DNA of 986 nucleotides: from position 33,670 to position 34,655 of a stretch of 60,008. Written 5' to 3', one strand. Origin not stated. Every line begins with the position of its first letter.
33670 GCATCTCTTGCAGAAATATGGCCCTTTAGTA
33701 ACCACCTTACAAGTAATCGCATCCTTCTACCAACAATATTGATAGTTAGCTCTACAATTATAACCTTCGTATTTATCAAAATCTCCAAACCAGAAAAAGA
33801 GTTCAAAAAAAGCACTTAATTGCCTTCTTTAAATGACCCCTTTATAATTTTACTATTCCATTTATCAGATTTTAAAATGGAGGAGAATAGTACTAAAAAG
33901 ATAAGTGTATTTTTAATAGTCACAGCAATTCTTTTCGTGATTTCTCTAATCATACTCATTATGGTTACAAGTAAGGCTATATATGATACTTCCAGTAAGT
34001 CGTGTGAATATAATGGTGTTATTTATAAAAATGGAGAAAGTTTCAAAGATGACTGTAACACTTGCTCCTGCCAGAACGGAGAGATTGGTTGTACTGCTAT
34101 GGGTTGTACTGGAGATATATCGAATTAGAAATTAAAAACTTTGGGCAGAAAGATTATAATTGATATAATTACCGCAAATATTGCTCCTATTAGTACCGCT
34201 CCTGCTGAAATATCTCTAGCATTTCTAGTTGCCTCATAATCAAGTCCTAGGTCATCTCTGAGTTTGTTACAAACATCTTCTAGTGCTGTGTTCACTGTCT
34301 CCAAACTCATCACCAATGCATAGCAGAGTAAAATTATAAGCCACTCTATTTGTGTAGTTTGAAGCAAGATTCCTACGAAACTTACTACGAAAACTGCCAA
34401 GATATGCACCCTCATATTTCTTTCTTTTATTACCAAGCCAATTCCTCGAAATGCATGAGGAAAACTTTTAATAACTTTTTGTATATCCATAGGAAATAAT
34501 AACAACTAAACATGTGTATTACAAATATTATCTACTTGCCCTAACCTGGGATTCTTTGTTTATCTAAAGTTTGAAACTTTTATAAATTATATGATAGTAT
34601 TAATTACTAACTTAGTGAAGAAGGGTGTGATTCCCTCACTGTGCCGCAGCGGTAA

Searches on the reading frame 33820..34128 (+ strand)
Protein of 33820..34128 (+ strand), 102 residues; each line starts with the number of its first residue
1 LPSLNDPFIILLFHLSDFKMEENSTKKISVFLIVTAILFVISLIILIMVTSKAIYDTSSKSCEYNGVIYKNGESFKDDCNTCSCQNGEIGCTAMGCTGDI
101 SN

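Call 5: search_protein_families(library=pfam, proteins=[window:33820-34128:+], max_evalue=0.01)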
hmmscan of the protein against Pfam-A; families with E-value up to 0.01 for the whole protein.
window:33820-34128:+ (102 aa): 4 families
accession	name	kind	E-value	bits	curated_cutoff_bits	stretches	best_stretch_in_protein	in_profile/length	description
PF05375.19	Pacifastin_I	-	3e-09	36.9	27.9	1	71-97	4-31/40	Pacifastin inhibitor (LCMII)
PF00093.24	VWC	-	8.3e-08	32.9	27.6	1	62-97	1-37/57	von Willebrand factor type C domain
PF25028.1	FnI_RECK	-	9.8e-07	29.4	30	1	59-96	3-40/40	RECK, fibronectin type I module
PF23244.1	VWF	-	3.8e-05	23.6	27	1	68-94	2-28/28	Von Willebrand factor-like domain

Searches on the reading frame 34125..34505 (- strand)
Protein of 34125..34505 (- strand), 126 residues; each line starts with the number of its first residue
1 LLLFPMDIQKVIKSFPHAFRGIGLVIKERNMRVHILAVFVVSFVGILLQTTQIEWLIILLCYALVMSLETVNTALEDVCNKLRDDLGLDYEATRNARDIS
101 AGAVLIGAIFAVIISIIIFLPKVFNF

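Call 5: search_protein_families(library=pfam, proteins=[window:34125-34505:-], max_evalue=0.01)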
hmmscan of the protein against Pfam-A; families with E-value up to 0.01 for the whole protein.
window:34125-34505:- (126 aa): 1 family
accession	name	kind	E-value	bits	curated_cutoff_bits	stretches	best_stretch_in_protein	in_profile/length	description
PF01219.24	DAGK_prokar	-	1.5e-24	86.2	22.3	1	17-119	2-102/102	Prokaryotic diacylglycerol kinase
